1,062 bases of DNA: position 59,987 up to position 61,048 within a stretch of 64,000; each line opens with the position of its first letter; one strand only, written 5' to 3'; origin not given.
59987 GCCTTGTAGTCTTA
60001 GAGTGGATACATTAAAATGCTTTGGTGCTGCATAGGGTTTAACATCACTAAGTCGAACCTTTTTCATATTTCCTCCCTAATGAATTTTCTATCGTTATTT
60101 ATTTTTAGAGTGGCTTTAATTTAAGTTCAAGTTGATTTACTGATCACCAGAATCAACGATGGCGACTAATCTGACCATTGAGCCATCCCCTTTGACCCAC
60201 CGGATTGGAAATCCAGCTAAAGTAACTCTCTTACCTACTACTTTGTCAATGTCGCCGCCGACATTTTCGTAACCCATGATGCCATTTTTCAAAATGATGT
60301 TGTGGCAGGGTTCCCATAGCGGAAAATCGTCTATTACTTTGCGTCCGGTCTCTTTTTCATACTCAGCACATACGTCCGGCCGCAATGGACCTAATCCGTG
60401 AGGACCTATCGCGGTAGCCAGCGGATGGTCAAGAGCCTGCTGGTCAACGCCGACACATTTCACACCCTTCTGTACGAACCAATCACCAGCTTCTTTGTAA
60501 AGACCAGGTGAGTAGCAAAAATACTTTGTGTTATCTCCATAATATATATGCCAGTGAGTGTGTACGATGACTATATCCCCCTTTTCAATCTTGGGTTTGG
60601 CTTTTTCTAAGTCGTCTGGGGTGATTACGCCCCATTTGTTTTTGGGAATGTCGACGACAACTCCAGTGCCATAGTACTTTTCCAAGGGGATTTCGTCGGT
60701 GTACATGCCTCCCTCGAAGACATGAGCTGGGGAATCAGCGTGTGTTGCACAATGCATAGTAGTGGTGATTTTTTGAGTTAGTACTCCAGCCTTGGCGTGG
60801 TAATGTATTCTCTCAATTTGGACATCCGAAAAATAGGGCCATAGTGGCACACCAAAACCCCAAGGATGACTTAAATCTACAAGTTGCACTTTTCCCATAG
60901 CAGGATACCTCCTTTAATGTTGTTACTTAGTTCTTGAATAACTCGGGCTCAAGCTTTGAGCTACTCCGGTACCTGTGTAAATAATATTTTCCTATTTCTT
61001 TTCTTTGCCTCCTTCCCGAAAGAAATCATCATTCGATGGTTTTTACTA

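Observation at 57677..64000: Contiguous gene set for anaerobic pyrogallol to phloroglucinol to acetoacetate/acetyl-CoA degradation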

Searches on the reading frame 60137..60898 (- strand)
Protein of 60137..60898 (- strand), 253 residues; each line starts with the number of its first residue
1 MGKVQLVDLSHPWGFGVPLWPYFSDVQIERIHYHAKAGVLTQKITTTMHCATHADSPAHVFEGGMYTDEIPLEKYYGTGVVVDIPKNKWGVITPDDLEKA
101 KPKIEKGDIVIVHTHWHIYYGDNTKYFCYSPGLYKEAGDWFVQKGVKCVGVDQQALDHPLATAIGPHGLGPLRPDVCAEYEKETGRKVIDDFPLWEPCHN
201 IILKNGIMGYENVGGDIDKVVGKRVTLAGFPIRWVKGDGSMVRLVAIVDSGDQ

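Call 5: search_protein_families(library=pfam, proteins=[window:60137-60898:-])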
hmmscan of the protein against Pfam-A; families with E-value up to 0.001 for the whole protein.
window:60137-60898:- (253 aa): 1 family
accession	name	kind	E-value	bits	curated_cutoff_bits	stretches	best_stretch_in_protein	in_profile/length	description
PF04199.19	Cyclase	-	1.9e-35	122.6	23.1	1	7-158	1-142/142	Putative cyclase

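Call 10: search_protein_families(library=ncbifam, proteins=[window:60137-60898:-], max_evalue=0.00001)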
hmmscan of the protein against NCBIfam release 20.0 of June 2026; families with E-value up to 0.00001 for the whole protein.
window:60137-60898:- (253 aa): 1 family
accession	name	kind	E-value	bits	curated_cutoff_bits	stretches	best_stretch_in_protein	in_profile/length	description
TIGR03035.1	trp_arylform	equivalog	2.3e-15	57.1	223.05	1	6-157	2-148/206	arylformamidase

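Call 18: find_encoding_contigs(protein=window:60137-60898:-, flank=10000, max_places=6)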
Protein window:60137-60898:- (253 aa): no gene with exactly this product is on record in the collection.

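Call 19: find_homologous_proteins(query=window:60137-60898:-, max_evalue=1e-20)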
Query window:60137-60898:- (253 aa): 1087 proteins with E <= 1e-20 among 1571 candidates; the best 120 are listed.
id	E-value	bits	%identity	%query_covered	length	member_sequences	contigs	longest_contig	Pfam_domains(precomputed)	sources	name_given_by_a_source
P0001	1.1e-163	561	92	100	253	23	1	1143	PF04199.20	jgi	-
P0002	3.1e-161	553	91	100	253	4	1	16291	PF04199.20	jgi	jgi:kynurenine formamidase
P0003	2.8e-154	530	89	100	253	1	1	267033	PF04199.20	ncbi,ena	-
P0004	8.8e-153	526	87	99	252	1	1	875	PF04199.20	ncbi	-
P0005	1.1e-150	519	86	100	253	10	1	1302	PF04199.20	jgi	jgi:kynurenine formamidase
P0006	1.3e-145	502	81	100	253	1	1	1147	PF04199.20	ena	-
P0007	4.1e-145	500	81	100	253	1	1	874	PF04199.20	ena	-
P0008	4.3e-145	500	81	100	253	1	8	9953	PF04199.20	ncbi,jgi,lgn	jgi:kynurenine formamidase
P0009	5.2e-145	500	81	100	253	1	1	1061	PF04199.20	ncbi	-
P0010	5.4e-145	500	81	100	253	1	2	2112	PF04199.20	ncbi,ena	-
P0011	1.5e-144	499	81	100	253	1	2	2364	PF04199.20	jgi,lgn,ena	jgi:kynurenine formamidase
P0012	1.5e-144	498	81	100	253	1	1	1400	PF04199.20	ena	-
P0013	3.4e-144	497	81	100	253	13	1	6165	PF04199.20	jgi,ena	-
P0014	5.6e-144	497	80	100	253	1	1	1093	PF04199.20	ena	-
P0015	1.9e-143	495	81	100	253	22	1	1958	PF04199.20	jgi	-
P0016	2.1e-143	495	80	100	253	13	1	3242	PF04199.20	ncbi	-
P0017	1.2e-142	492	81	100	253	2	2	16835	PF04199.20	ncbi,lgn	-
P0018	3.3e-142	491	81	100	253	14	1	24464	PF04199.20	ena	-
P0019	6.4e-142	490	79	100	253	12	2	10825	PF04199.20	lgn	-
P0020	6.8e-142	490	82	100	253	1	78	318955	PF04199.20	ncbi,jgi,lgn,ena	ncbi:MAG: cyclase family protein [Syntrophorhabdales bacterium]|jgi:kynurenine formamidase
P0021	8.5e-141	486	80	100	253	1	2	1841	PF04199.20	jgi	jgi:kynurenine formamidase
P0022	1.7e-140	485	81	100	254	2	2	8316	PF04199.20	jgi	jgi:kynurenine formamidase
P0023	3.2e-140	484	78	100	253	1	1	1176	PF04199.20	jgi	jgi:kynurenine formamidase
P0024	5.1e-140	484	80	100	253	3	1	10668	PF04199.20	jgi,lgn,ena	-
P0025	5.2e-140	484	81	99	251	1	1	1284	PF04199.20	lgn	-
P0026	5.2e-140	484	80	99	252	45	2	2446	PF04199.20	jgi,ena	jgi:kynurenine formamidase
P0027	5.6e-140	484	81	100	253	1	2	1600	PF04199.20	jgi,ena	-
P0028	7.3e-140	483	79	100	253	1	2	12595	PF04199.20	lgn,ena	-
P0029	7.8e-140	483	80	100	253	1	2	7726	PF04199.20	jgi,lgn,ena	jgi:kynurenine formamidase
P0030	1.1e-139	483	79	100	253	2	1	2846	PF04199.20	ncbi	-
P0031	2.1e-139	482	81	98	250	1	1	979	PF04199.20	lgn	-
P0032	2.2e-139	482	79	100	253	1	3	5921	PF04199.20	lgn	-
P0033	3.2e-139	481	79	100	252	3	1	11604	PF04199.20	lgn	-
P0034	5.0e-139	480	80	98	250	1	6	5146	PF04199.20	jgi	jgi:kynurenine formamidase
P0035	5.3e-139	480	79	100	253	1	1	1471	PF04199.20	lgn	-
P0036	5.7e-139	480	80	100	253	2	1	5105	PF04199.20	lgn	-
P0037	7.6e-139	480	80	99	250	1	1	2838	PF04199.20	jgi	jgi:kynurenine formamidase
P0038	9.7e-139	479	80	100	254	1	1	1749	PF04199.20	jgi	jgi:kynurenine formamidase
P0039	1.1e-138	479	79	100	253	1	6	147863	PF04199.20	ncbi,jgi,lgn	jgi:kynurenine formamidase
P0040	1.2e-138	479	80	100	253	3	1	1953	PF04199.20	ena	-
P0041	2.0e-138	478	80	99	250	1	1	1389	PF04199.20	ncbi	-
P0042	2.3e-138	478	79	100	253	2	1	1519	PF04199.20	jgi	-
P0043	2.8e-138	478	80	100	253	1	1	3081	PF04199.20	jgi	jgi:kynurenine formamidase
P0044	2.8e-138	478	79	99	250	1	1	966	PF04199.20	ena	-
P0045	5.0e-138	477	79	100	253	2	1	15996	PF04199.20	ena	-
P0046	5.7e-138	477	79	100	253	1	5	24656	PF04199.20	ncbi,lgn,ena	-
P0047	6.0e-138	477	79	99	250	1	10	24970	PF04199.20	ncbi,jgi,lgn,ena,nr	ncbi:MAG: Kynurenine formamidase, bacterial [Deltaproteobacteria bacterium]|jgi:kynurenine formamida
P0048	6.4e-138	477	79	100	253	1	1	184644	PF04199.20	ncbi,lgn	-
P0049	7.9e-138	476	78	100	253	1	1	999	PF04199.20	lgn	-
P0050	1.3e-137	476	79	99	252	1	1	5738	PF04199.20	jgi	jgi:kynurenine formamidase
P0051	1.4e-137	476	77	100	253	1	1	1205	PF04199.20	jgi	-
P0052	1.4e-137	476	81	100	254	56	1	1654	PF04199.20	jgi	-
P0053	1.4e-137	476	78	100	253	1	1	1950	PF04199.20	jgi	jgi:kynurenine formamidase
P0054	1.7e-137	475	79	99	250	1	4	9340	PF04199.20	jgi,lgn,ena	-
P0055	1.8e-137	475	77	99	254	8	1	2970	PF04199.20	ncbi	-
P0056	2.1e-137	475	78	100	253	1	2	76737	PF04199.20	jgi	jgi:kynurenine formamidase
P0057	2.7e-137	475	79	98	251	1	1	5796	PF04199.20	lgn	-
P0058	3.2e-137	474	77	100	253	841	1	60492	PF04199.20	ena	-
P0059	4.1e-137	474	80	100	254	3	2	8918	PF04199.20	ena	-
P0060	6.5e-137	473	78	100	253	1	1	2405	PF04199.20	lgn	-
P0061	8.0e-137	473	79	98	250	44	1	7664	PF04199.20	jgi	jgi:kynurenine formamidase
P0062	1.0e-136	473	80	97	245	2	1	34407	PF04199.20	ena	-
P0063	1.2e-136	473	78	99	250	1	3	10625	PF04199.20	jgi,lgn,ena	-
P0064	1.5e-136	472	79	99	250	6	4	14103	PF04199.20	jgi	jgi:kynurenine formamidase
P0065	1.7e-136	472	78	100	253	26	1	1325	PF04199.20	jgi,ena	-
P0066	1.8e-136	472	79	100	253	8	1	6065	PF04199.20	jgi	jgi:kynurenine formamidase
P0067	1.9e-136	472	78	100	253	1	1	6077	PF04199.20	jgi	-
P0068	4.1e-136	471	77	100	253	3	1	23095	PF04199.20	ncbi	-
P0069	4.5e-136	471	79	97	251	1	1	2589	PF04199.20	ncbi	-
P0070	5.2e-136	470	77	100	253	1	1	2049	PF04199.20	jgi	jgi:kynurenine formamidase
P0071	5.9e-136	470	78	99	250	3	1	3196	PF04199.20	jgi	-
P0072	6.5e-136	470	78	99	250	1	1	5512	PF04199.20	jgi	jgi:kynurenine formamidase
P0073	7.6e-136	470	77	100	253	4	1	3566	PF04199.20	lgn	-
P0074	1.4e-135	469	78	100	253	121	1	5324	PF04199.20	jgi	jgi:kynurenine formamidase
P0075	1.9e-135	469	78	100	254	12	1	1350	PF04199.20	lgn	-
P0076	3.6e-135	468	77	100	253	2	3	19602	PF04199.20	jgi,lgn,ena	-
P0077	3.7e-135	468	78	100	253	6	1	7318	PF04199.20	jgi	jgi:kynurenine formamidase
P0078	5.6e-135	467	78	99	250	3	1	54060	PF04199.20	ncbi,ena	-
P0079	6.6e-135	467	78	100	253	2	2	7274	PF04199.20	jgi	jgi:kynurenine formamidase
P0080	8.3e-135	467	77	100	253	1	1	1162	PF04199.20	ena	-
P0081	8.4e-135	467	78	99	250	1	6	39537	PF04199.20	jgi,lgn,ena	jgi:kynurenine formamidase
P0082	8.5e-135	467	78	99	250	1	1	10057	PF04199.20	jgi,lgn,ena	-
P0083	8.5e-135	467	78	100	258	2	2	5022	PF04199.20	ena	-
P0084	1.6e-134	466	77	100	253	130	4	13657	PF04199.20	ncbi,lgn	-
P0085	1.8e-134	465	78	99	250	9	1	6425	PF04199.20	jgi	jgi:kynurenine formamidase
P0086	2.2e-134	465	77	99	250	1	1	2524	PF04199.20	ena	-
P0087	2.4e-134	465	79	99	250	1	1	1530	PF04199.20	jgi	jgi:kynurenine formamidase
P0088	2.7e-134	465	76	99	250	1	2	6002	PF04199.20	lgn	-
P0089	2.7e-134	465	77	100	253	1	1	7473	PF04199.20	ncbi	-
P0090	3.4e-134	465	78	98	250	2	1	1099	PF04199.20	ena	-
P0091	5.2e-134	464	78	98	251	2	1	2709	PF04199.20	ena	-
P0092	1.5e-133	462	77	100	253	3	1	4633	PF04199.20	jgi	jgi:kynurenine formamidase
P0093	2.9e-133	461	76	100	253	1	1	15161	PF04199.20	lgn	-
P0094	5.9e-133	460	76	99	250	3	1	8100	PF04199.20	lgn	-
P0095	5.9e-133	460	75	100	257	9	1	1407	PF04199.20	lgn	-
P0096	9.0e-133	460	77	98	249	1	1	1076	PF04199.20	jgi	jgi:kynurenine formamidase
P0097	9.2e-133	460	77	99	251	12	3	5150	PF04199.20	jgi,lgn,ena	-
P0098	2.0e-132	459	76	99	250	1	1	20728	PF04199.20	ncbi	-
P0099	2.5e-132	458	76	100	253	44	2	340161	PF04199.20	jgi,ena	jgi:kynurenine formamidase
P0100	3.5e-132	458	76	99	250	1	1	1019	PF04199.20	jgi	jgi:kynurenine formamidase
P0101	4.8e-132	458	76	98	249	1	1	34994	PF04199.20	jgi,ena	jgi:kynurenine formamidase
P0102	1.7e-131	456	75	100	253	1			PF04199.20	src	-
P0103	3.5e-131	455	74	99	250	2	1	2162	PF04199.20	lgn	-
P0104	4.1e-131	454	75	99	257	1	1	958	PF04199.20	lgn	-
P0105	5.7e-131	454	75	99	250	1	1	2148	PF04199.20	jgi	jgi:kynurenine formamidase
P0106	7.7e-131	454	75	99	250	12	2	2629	PF04199.20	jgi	jgi:kynurenine formamidase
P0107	7.9e-131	453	76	99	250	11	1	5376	PF04199.20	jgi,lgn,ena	-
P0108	1.2e-130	453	76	98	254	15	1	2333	PF04199.20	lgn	-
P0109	1.9e-130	452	76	98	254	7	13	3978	PF04199.20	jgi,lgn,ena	-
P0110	2.4e-130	452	75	99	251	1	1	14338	PF04199.20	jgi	jgi:kynurenine formamidase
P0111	3.0e-130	452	74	100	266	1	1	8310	PF04199.20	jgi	jgi:kynurenine formamidase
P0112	3.1e-130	452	75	100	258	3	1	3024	PF04199.20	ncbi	-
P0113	3.4e-130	451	76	98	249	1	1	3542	PF04199.20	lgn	-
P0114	4.5e-130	451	75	99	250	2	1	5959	PF04199.20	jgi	jgi:kynurenine formamidase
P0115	7.9e-130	450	76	98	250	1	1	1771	PF04199.20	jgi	-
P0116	9.1e-130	450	76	99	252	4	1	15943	PF04199.20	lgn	-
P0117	1.0e-129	450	74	100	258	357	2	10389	PF04199.20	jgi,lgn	-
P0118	1.1e-129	450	51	97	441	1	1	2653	PF04199.20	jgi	jgi:kynurenine formamidase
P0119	1.2e-129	450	75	99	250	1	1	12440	PF04199.20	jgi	jgi:kynurenine formamidase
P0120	1.3e-129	450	75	99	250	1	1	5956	PF04199.20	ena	-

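Call 20: find_encoding_contigs(protein=P0003, flank=10000, max_places=3)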
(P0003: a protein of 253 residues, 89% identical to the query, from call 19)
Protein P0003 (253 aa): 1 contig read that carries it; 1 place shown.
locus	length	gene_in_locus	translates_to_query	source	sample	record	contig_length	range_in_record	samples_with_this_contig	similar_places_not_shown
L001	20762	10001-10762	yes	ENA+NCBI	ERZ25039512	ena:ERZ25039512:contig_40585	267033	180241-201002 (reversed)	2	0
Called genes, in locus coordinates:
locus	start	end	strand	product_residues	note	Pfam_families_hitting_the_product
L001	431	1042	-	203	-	PF01917:Flagellin_arch-type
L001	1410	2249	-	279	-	PF12838:Fer4_7 (faint), PF13187:Fer4_9 (faint), PF13247:Fer4_11, PF13620:CarboxypepD_reg, PF13715:CarbopepD_reg_2 (faint), PF22904:NOMO1-like_2nd (weak), PF17210:SdrD_B (weak)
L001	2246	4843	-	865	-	PF21423:AhtL-like_1st, PF00384:Molybdopterin, PF01568:Molydop_binding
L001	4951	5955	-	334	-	PF03706:LPG_synthase_TM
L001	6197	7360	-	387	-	PF12838:Fer4_7, PF13484:Fer4_16 (weak)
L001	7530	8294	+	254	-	PF00106:adh_short, PF03435:Sacchrp_dh_NADP (weak), PF08659:KR, PF13561:adh_short_C2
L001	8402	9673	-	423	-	PF04015:DUF362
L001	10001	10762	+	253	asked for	PF04199:Cyclase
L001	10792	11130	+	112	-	PF07883:Cupin_2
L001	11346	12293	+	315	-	PF01210:NAD_Gly3P_dh_N (weak), PF02737:3HCDH_N, PF03446:NAD_binding_2 (weak), PF00725:3HCDH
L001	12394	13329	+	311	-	PF05853:BKACE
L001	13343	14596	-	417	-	PF00109:ketoacyl-synt, PF00108:Thiolase_N (weak), PF02801:Ketoacyl-synt_C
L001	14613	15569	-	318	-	PF00698:Acyl_transf_1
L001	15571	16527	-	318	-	PF00478:IMPDH (faint), PF03060:NMO, PF00977:His_biosynth (weak), PF05690:ThiG (weak), PF01070:FMN_dh (weak)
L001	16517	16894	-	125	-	PF01648:ACPS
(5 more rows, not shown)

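Call 21: find_encoding_contigs(protein=P0002, flank=10000, max_places=3)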
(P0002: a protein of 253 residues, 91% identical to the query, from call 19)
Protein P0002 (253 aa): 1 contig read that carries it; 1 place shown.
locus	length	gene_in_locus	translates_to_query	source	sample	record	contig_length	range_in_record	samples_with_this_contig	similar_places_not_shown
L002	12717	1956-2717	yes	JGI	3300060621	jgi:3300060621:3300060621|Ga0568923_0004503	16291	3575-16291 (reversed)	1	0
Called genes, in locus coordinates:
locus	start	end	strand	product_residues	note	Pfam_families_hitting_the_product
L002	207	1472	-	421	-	PF04015:DUF362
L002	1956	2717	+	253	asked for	PF04199:Cyclase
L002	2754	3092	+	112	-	PF07883:Cupin_2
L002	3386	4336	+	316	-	PF01210:NAD_Gly3P_dh_N (weak), PF02737:3HCDH_N, PF03446:NAD_binding_2, PF00725:3HCDH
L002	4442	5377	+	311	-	PF05853:BKACE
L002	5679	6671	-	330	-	PF02653:BPD_transp_2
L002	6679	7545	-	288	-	PF02653:BPD_transp_2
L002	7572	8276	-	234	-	PF13555:AAA_29, PF00005:ABC_tran, PF13304:AAA_21 (weak)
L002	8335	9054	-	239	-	PF00005:ABC_tran, PF12399:BCA_ABC_TP_C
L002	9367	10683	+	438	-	PF13433:Peripla_BP_5 (faint), PF13458:Peripla_BP_6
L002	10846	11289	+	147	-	PF01042:Ribonuc_L-PSP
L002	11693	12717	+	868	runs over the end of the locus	PF21423:AhtL-like_1st, PF00384:Molybdopterin, PF01568:Molydop_binding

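Call 41: find_related_loci(query=window:60137-60898:-, collection=genome_contigs, flank=10000)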
Query window:60137-60898:- (253 aa) in genome_contigs; peptide patterns used: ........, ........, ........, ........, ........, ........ (x = any residue, [..] = any of these).
55 stretches matched a pattern; 38 encode a relative of the query (tblastn E <= 1e-3); 38 distinct loci.
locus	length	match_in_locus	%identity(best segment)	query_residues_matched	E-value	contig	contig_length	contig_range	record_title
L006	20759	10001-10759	92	1-253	9e-160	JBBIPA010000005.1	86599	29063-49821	MAG: Chloroflexota bacterium isolate TCS170221_bin_292 NODE_151_length_86599_cov_5.473817, whole genome shotgun sequence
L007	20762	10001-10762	92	1-253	4e-159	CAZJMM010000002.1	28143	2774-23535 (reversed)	MAG TPA_asm: uncultured Dehalococcoidaceae bacterium isolate binchicken_co10_219 genome assembly, contig: NODE_639_lengt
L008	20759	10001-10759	89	1-253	5e-152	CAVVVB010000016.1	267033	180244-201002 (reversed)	MAG: uncultured Chloroflexia bacterium isolate MFD03726.bin.2.26 genome assembly, contig: contig_40585, whole genome sho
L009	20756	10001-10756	81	1-252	3e-142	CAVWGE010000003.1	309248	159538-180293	MAG: uncultured Chloroflexia bacterium isolate MFD04408.bin.1.9 genome assembly, contig: contig_22802, whole genome shot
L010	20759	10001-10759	79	1-253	2e-136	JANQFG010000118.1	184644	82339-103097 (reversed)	MAG: bacterium isolate PL23a_bin.76 k99_498785, whole genome shotgun sequence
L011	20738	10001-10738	77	5-250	7e-130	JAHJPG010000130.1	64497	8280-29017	MAG: Proteobacteria bacterium isolate Old_saline_planktonic.mb.73 Old_saline_plankto.mb.73_k141_857680, whole genome sho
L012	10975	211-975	75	4-253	1e-128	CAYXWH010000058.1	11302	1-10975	MAG TPA_asm: uncultured Dehalococcoidaceae bacterium isolate binchicken_co334_258 genome assembly, contig: NODE_10596_le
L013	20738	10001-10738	72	4-249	7e-123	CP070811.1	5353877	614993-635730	MAG: Anaerolineales bacterium isolate bin12 chromosome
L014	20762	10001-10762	72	1-252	5e-120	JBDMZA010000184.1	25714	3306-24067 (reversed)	MAG: Clostridiales bacterium isolate NRS2.bin.1 k97_147973, whole genome shotgun sequence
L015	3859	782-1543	69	1-252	3e-121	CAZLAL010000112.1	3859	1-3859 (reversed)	MAG TPA_asm: uncultured Dehalococcoidales bacterium isolate SRP067234_co1_241 genome assembly, contig: k99_940242, whole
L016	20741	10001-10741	69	4-250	4e-118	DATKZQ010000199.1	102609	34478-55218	MAG TPA_asm: Desulfatiglandales bacterium isolate SMAG_U14249 k141_4266808, whole genome shotgun sequence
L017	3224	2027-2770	70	4-250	1e-121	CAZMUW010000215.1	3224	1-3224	MAG TPA_asm: uncultured Desulfobacteraceae bacterium isolate binchicken_co223_84 genome assembly, contig: NODE_9282_leng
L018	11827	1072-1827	68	1-250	3e-117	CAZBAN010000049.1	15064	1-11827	MAG TPA_asm: uncultured Dehalococcoidales bacterium isolate binchicken_co89_590 genome assembly, contig: NODE_7369_lengt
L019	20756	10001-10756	70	1-250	4e-117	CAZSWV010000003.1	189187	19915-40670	MAG TPA_asm: uncultured Thermodesulfobacteriota bacterium isolate SRP104967_co2_41 genome assembly, contig: NODE_16_leng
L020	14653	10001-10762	68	1-252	9e-117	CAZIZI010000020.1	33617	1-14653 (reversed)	MAG TPA_asm: uncultured Thermodesulfobacteriota bacterium isolate SRP104967_co1_28 genome assembly, contig: NODE_413_len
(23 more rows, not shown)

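Call 49: search_protein_families(library=pfam, proteins=[L006:756-2078:+, L006:2246-2965:+, L006:2999-3718:+, L006:3733-4593:+, L006:4583-5584:+, L006:13271-13741:-, L006:14026-15723:+, L006:17609-18406:-], max_evalue=0.00001)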
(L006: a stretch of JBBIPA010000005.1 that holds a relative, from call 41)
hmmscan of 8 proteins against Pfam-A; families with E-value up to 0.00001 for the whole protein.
L006:756-2078:+ (440 aa): 2 families
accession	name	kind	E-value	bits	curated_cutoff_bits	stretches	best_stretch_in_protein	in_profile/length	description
PF13458.12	Peripla_BP_6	-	3.3e-40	139.3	31.7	1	31-405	1-337/343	Periplasmic binding protein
PF13433.12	Peripla_BP_5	-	1.4e-11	44.6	27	0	32-108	1-73/363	Periplasmic binding protein domain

L006:2246-2965:+ (239 aa): 1 family
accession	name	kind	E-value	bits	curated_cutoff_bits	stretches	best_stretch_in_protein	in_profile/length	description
PF00005.33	ABC_tran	-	1.2e-26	94.4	25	1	21-166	1-135/137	ABC transporter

L006:2999-3718:+ (239 aa): 3 families
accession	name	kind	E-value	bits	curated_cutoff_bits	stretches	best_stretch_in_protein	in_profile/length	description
PF00005.33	ABC_tran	-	1.8e-31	110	25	1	24-165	3-134/137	ABC transporter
PF13555.12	AAA_29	-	1.8e-07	31.2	27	1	17-65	10-54/61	P-loop containing region of AAA domain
PF13304.12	AAA_21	-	2.1e-07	31.7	27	0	35-69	2-48/304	AAA domain, putative AbiEii toxin, Type IV TA system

L006:3733-4593:+ (286 aa): 1 family
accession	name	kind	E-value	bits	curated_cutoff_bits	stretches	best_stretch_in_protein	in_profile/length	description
PF02653.21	BPD_transp_2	-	6.5e-35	121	26.8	1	10-276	3-269/269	Branched-chain amino acid transport system / permease component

L006:4583-5584:+ (333 aa): 1 family
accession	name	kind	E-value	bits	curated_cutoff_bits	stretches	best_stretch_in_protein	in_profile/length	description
PF02653.21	BPD_transp_2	-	1.8e-32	113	26.8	1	42-304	6-267/269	Branched-chain amino acid transport system / permease component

L006:13271-13741:- (156 aa): 1 family
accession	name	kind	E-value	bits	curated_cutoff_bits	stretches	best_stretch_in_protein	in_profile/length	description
PF00582.32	Usp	-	6.5e-29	101.7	24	1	1-148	1-141/141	Universal stress protein family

L006:14026-15723:+ (565 aa): 1 family
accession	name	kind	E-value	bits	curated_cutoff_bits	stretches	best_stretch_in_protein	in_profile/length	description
PF09848.15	SLFN-g3_helicase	-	4.3e-55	187.9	24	1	235-555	1-269/354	Schlafen group 3, DNA/RNA helicase domain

L006:17609-18406:- (265 aa): 1 family
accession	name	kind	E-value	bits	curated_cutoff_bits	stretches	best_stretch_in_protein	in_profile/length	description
PF01026.27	TatD_DNase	-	6.7e-15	55.6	27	1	6-191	1-175/253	TatD related DNase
